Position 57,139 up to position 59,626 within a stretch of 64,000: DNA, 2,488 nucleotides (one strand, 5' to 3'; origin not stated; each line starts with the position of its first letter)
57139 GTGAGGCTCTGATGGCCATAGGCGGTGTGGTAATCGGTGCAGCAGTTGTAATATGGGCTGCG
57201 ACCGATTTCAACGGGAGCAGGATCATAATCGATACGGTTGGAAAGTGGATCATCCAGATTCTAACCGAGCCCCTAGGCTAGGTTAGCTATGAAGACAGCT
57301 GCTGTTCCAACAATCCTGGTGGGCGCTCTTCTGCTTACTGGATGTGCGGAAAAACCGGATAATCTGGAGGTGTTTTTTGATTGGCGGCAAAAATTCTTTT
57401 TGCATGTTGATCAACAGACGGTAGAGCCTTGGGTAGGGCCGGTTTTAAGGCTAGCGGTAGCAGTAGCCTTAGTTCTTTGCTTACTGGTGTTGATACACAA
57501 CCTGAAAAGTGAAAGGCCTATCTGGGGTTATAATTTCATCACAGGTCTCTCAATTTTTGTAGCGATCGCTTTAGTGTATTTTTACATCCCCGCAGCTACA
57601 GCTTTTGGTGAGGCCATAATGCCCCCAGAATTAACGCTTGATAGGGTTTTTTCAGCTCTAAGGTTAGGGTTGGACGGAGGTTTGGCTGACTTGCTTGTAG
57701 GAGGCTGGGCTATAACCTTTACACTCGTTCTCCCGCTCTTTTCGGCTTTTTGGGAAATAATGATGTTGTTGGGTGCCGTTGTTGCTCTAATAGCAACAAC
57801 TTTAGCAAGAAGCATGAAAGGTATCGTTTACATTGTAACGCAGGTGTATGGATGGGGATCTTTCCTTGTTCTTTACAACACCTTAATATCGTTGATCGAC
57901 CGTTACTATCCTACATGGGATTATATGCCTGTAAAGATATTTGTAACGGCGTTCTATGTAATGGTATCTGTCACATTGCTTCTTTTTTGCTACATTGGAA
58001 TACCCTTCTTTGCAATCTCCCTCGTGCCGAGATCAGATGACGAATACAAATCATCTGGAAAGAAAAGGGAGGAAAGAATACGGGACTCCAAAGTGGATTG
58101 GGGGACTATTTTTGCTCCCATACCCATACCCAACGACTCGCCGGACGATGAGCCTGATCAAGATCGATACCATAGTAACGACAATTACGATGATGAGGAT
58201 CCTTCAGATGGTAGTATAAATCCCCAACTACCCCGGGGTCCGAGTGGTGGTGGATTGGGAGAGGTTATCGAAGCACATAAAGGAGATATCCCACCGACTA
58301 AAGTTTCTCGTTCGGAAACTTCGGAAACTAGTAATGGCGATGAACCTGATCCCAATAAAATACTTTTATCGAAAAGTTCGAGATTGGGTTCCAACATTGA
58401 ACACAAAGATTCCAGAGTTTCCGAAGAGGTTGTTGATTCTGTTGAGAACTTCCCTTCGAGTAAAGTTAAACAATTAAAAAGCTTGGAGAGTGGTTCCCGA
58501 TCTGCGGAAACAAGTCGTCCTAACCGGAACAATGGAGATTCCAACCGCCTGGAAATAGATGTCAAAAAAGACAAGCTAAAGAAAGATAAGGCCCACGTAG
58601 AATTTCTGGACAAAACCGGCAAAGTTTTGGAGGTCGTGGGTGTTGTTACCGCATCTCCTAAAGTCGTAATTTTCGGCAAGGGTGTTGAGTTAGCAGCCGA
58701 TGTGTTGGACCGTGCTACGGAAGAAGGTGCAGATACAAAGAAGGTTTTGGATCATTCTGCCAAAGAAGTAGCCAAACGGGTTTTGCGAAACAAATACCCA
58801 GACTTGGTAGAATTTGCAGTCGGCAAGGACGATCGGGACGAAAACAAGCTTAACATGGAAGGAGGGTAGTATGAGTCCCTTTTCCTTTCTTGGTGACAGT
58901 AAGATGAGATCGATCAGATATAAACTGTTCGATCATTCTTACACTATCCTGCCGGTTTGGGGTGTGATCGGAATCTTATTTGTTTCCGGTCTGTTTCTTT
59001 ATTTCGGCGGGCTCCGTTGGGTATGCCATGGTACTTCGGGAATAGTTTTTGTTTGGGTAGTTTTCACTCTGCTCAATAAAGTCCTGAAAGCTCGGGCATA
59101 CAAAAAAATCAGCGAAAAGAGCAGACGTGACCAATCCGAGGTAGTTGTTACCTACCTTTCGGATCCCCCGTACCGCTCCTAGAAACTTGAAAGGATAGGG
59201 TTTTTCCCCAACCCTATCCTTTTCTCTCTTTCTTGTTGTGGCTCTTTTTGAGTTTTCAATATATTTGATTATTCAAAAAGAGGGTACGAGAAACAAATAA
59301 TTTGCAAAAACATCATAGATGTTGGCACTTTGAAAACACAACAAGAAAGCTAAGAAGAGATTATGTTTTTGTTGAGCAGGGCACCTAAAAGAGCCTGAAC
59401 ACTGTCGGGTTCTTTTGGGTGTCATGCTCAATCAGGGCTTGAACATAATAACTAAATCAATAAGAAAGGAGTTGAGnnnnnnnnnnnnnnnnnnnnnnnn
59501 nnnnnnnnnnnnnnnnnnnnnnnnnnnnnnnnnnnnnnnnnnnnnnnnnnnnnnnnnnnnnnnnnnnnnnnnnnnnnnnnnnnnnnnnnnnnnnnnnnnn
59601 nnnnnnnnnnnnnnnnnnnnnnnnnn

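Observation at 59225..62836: Identical 16-mer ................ immediately after two terminators in the same locus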

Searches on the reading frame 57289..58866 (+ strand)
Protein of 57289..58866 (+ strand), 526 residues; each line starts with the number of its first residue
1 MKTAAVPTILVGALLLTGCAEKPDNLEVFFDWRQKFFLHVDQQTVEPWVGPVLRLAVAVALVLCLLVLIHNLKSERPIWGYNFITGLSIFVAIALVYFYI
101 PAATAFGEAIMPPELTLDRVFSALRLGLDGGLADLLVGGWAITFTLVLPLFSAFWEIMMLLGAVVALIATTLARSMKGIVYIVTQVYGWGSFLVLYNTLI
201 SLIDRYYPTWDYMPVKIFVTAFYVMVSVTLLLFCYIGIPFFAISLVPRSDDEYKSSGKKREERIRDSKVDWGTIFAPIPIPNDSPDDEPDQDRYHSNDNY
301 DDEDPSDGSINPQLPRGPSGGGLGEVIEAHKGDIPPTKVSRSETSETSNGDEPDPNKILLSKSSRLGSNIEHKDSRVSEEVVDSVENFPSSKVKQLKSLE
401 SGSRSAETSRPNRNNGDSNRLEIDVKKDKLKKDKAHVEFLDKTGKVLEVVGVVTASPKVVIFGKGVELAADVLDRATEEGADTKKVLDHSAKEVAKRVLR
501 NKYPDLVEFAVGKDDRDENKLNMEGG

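Call 15: search_protein_families(library=pfam, proteins=[window:57289-58866:+], max_evalue=0.01)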
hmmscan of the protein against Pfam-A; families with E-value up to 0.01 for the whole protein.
window:57289-58866:+ (526 aa): 0 families

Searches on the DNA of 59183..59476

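Call 63: search_rna_families(source=window, start=59183, end=59476, threshold=evalue, max_evalue=10)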
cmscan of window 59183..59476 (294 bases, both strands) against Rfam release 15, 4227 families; matches with E-value up to 10: 18.
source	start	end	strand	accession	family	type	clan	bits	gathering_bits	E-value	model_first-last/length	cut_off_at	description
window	59222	59301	+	RF03410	mir-1891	Gene; miRNA;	-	22.2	70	0.029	1-87/87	no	mir-1891 microRNA precursor family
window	59212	59366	+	RF00648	MIR396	Gene; miRNA;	-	19.7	80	0.14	1-118/118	no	MIR396 microRNA precursor family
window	59372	59431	+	RF04209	MIR7533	Gene; miRNA;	-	18.7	230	0.12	1-249/249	no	MIR7533 microRNA precursor family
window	59189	59281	-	RF02995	IMES-5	Gene; sRNA;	-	18.5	96.1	0.2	1-150/150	no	IMES-5 RNA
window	59235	59286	+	RF03640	mir-3747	Gene; miRNA;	-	18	63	0.43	1-67/67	no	mir-3747 microRNA precursor family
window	59221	59301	+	RF03578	mir-3910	Gene; miRNA;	-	17.7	95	0.65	1-82/82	no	mir-3910 microRNA precursor family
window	59183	59213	-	RF03071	Sodium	Cis-reg; riboswitch;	-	17.6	40.5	0.19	1-32/55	3'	Na+ riboswitch aptamer (DUF1646)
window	59305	59420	+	RF02449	ncr1015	Gene; sRNA;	-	17.3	60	5.6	1-121/121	no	Bacillus sRNA ncr1015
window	59184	59276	-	RF02029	sraA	Gene; sRNA;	-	16.1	56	5.8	1-95/95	no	sraA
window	59221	59298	+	RF04318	idnO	Cis-reg;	-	15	100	6.7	1-206/206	no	idnO ncRNA motif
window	59192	59221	+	RF00244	mir-26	Gene; miRNA;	-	13.8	57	2.2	24-59/81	no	mir-26 microRNA precursor family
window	59183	59256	+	RF02906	sRNA154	Gene; sRNA;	-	13.7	88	3.4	59-134/134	5'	Archaeal Small RNA 154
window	59210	59382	-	RF02792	sRNA162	Gene; antisense;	-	13.7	78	4.6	1-190/190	no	Archaeal Small RNA 162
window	59183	59226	+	RF02233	sX14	Gene; sRNA;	-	13.5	80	3.2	53-92/92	5'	Xanthomonas sRNA sX14/Xoo3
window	59215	59298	+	RF00443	SNORA27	Gene; snRNA; snoRNA; HACA-box;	CL00032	13.5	64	6.1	1-127/127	no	Small nucleolar RNA SNORA27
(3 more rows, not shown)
